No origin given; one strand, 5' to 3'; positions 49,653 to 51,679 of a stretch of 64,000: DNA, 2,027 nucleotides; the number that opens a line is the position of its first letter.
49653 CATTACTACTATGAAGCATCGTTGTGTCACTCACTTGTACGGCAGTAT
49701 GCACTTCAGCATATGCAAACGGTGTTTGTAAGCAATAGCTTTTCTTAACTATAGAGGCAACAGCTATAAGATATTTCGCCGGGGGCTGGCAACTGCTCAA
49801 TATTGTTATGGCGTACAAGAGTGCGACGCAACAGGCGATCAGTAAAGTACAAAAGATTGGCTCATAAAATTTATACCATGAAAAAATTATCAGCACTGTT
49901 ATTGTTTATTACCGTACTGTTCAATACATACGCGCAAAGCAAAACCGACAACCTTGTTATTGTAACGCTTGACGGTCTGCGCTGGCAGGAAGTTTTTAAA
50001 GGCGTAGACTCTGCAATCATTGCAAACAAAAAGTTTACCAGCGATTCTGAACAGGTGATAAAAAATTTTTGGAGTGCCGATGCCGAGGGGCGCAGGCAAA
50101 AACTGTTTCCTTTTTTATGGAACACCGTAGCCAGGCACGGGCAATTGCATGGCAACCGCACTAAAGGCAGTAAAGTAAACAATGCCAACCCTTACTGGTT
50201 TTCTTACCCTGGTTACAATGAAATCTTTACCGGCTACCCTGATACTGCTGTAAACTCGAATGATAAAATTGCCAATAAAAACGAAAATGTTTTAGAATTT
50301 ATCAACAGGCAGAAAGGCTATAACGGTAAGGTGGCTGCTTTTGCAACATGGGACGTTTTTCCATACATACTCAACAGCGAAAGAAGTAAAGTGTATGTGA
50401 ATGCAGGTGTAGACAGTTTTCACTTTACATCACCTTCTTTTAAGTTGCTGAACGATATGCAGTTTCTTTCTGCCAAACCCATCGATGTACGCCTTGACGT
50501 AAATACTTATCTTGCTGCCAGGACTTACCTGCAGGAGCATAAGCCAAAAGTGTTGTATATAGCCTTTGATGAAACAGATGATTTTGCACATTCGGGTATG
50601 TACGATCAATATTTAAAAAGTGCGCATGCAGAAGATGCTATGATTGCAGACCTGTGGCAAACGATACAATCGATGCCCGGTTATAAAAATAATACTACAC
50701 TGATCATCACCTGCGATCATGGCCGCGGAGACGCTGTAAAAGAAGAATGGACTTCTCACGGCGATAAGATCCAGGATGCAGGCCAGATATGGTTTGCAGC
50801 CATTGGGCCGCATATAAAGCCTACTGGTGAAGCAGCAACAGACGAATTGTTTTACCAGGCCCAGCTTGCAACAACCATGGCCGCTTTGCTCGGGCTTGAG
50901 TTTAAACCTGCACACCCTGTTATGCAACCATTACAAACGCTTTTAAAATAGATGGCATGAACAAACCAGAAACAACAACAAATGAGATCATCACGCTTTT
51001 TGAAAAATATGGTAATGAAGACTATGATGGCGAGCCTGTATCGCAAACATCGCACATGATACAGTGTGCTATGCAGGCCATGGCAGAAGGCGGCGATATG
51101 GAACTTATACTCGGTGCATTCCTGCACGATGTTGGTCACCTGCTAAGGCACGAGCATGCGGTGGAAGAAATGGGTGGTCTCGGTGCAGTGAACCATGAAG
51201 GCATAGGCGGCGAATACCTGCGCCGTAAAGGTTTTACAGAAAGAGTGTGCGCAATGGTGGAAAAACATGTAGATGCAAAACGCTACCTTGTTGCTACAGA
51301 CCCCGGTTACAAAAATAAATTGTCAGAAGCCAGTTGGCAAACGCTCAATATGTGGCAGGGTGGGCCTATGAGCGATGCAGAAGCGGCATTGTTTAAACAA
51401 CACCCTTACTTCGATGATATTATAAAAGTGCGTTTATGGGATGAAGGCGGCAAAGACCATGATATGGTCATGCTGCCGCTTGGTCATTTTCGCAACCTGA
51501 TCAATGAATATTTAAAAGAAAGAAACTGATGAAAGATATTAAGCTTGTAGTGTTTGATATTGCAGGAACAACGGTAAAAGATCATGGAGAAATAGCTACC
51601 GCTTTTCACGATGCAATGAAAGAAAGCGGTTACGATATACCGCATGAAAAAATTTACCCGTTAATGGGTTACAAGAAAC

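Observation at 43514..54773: SusC/SusD-linked putative (amino)phosphonate utilisation locus with an XRE-cupin regulator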

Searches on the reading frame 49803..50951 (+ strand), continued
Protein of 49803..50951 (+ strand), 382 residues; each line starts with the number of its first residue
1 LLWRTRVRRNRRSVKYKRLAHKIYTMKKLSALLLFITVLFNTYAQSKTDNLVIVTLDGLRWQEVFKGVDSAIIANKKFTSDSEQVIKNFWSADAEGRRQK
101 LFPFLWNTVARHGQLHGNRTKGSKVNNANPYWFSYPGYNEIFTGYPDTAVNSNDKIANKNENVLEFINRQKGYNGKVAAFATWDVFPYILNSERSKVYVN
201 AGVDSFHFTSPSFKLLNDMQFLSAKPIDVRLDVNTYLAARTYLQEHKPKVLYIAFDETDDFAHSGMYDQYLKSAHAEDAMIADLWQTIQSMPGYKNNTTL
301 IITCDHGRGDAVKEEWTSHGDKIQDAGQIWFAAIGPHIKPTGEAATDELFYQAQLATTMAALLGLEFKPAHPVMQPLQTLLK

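Call 39: search_solved_structures(query=A1, max_evalue=1, show_alignments=5)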
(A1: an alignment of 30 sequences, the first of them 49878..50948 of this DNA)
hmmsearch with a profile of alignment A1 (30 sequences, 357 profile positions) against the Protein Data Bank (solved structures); distinct sequences matched with E-value up to 1: 7.
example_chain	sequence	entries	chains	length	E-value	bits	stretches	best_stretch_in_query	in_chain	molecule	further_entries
5vpu_A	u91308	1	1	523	0.16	14.2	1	203-290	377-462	2,3-bisphosphoglycerate-independent phosphoglycerate mutase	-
5kgn_A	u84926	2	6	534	0.32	13.2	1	229-289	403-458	2,3-bisphosphoglycerate-independent phosphoglycerate mutase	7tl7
7knf_A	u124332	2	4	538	0.32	13.2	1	229-289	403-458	2,3-bisphosphoglycerate-independent phosphoglycerate mutase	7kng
5kgl_A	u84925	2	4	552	0.33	13.2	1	229-289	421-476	2,3-bisphosphoglycerate-independent phosphoglycerate mutase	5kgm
2gsn_A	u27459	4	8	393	0.38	13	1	219-285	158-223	phosphodiesterase-nucleotide pyrophosphatase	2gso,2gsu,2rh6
7mw8_D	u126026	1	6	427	0.41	12.9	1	219-285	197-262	Phosphodiesterase-nucleotide pyrophosphatase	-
7n1s_A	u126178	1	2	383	0.82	11.9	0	220-285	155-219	Phosphodiesterase-nucleotide pyrophosphatase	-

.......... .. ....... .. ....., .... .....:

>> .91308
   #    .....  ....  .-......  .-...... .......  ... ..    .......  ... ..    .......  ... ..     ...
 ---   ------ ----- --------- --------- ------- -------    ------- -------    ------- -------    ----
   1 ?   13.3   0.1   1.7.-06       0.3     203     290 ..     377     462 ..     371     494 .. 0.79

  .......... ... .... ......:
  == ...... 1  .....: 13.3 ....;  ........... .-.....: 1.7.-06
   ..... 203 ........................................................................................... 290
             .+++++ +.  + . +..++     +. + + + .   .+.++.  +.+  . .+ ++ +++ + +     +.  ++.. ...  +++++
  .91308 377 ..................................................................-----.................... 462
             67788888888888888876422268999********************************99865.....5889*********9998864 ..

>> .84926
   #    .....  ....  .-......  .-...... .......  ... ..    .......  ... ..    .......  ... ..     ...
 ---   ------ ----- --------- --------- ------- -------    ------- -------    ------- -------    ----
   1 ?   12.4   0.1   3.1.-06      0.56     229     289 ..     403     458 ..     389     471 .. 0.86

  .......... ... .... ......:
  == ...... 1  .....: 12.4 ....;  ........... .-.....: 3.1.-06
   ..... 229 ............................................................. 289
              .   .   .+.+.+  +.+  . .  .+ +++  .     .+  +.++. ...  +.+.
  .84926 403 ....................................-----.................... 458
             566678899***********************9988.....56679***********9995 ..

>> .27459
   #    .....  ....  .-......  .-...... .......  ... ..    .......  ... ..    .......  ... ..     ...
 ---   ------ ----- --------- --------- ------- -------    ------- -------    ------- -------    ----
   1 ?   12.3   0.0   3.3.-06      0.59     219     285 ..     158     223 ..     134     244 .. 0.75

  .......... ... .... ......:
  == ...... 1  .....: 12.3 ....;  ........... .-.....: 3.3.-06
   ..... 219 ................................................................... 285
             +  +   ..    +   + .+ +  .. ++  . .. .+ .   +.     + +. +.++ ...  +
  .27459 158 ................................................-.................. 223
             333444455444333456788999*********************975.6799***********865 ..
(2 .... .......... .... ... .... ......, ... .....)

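Call 62: find_encoding_contigs(protein=P0057, flank=9000, max_places=1)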
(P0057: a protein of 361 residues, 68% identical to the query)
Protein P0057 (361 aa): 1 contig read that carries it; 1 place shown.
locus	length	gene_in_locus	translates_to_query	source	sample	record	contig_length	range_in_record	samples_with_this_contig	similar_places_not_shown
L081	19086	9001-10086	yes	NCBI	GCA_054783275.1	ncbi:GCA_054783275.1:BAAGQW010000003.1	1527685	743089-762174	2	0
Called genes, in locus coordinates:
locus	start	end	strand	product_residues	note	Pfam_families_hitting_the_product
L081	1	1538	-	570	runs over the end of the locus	PF01384:PHO4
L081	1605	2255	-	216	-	PF01865:PhoU_div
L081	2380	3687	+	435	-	-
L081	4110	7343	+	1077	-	PF13620:CarboxypepD_reg, PF13715:CarbopepD_reg_2, PF07715:Plug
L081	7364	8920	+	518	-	PF12741:SusD-like, PF12771:SusD-like_2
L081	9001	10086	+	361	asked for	PF01663:Phosphodiest (weak)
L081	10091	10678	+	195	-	PF01966:HD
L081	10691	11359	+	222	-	PF00702:Hydrolase, PF13419:HAD_2, PF13242:Hydrolase_like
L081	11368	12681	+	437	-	PF18943:DUF5690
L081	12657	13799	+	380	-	PF00890:FAD_binding_2 (faint), PF01266:DAO, PF13450:NAD_binding_8 (weak)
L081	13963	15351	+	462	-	PF01654:Cyt_bd_oxida_I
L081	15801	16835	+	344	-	PF02322:Cyt_bd_oxida_II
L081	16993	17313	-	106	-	PF02311:AraC_binding (weak), PF07883:Cupin_2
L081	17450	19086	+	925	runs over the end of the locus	PF13620:CarboxypepD_reg, PF13715:CarbopepD_reg_2, PF07715:Plug, PF00593:TonB_dep_Rec_b-barrel, PF14905:OMP_b-brl_3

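Call 63: find_encoding_contigs(protein=P0119, flank=9000, max_places=1)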
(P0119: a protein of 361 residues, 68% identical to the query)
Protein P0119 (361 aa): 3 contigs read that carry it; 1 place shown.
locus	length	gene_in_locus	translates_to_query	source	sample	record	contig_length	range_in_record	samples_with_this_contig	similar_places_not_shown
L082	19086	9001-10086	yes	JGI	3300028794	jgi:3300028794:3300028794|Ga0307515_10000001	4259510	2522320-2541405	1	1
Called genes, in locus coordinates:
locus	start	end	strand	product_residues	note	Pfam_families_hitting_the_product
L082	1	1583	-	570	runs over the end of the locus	PF01384:PHO4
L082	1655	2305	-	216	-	PF01865:PhoU_div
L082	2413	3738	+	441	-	-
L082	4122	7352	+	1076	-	PF13620:CarboxypepD_reg (weak), PF13715:CarbopepD_reg_2, PF07715:Plug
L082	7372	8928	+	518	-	PF12741:SusD-like, PF12771:SusD-like_2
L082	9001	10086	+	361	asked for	-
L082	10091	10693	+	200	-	PF01966:HD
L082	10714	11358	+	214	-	PF00702:Hydrolase, PF13419:HAD_2, PF13242:Hydrolase_like (weak)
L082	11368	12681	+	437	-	PF18943:DUF5690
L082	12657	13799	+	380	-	PF01266:DAO, PF13450:NAD_binding_8 (weak)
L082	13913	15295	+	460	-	PF01654:Cyt_bd_oxida_I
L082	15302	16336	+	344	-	PF02322:Cyt_bd_oxida_II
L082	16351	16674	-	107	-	PF07883:Cupin_2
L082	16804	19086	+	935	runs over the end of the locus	PF13620:CarboxypepD_reg, PF13715:CarbopepD_reg_2, PF07715:Plug, PF00593:TonB_dep_Rec_b-barrel, PF14905:OMP_b-brl_3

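Call 87: search_protein_families(library=pfam, proteins=[L081:2380-3687:+], max_evalue=0.0001)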
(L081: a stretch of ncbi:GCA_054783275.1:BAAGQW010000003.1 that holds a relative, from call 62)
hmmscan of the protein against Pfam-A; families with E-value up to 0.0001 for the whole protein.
L081:2380-3687:+ (435 aa): 0 families

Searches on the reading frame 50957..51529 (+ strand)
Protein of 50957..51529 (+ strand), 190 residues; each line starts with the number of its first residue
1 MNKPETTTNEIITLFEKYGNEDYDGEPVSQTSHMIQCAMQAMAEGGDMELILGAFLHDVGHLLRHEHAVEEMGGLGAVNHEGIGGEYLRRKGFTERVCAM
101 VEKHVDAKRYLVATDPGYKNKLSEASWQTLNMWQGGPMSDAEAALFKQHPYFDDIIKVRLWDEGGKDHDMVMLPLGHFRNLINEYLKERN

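Call 3: search_protein_families(library=pfam, proteins=[window:50957-51529:+], max_evalue=0.01)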
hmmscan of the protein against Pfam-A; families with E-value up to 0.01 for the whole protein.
window:50957-51529:+ (190 aa): 1 family
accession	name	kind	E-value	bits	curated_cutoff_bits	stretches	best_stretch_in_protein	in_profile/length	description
PF01966.28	HD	-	1.3e-06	29.1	22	1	32-109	3-90/116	HD domain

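Call 4: search_protein_families(library=ncbifam, proteins=[window:50957-51529:+], max_evalue=0.01)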
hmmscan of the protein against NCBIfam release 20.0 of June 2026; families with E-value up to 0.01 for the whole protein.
window:50957-51529:+ (190 aa): 6 families
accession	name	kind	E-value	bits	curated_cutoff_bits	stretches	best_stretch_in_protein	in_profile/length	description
TIGR03276.1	Phn-HD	hypoth_equivalog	1.8e-58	197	214.6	1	6-184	2-177/179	phosphonate degradation HD-domain oxygenase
NF049941.1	HyMthAminphonOxyTmpB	equivalog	7.1e-43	146.5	300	1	8-182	8-179/188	(R)-1-hydroxy-2-trimethylaminoethylphosphonate oxygenase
NF052439.1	HMPDioxPhnZ1GIM8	equivalog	1.2e-31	109.7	300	1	7-182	22-194/199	hydroxymethylphosphonate dioxygenase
TIGR00277.1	HDIG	domain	3.4e-08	33.3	27.6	1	30-106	7-83/84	HDIG domain-containing metalloprotein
TIGR00295.1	TIGR00295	hypoth_equivalog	0.00041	20.1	172.35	1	32-107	25-90/164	TIGR00295 family protein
NF009343.0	PRK12703.1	equivalog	0.00063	18.7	434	1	10-107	174-259/339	tRNA (cytidine(56)-2'-O)-methyltransferase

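Call 25: search_solved_structures(query=window:50957-51526:+, max_evalue=0.001, show_alignments=3)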
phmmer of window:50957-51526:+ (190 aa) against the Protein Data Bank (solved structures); distinct sequences matched with E-value up to 0.001: 4.
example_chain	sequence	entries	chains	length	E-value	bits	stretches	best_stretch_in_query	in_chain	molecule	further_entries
4mlm_A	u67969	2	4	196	2.8e-46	160.9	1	9-189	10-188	Predicted HD phosphohydrolase PhnZ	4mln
4n71_A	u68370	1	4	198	2.9e-46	160.9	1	9-189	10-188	Predicted HD phosphohydrolase PhnZ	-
4n6w_A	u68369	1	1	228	4.4e-46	160.3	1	9-189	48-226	Predicted HD phosphohydrolase PhnZ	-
6npa_A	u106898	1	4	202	3.8e-31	111.6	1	13-184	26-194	TmpB, (R)-1-hydroxy-2-trimethylaminoethylphosphonate oxygenase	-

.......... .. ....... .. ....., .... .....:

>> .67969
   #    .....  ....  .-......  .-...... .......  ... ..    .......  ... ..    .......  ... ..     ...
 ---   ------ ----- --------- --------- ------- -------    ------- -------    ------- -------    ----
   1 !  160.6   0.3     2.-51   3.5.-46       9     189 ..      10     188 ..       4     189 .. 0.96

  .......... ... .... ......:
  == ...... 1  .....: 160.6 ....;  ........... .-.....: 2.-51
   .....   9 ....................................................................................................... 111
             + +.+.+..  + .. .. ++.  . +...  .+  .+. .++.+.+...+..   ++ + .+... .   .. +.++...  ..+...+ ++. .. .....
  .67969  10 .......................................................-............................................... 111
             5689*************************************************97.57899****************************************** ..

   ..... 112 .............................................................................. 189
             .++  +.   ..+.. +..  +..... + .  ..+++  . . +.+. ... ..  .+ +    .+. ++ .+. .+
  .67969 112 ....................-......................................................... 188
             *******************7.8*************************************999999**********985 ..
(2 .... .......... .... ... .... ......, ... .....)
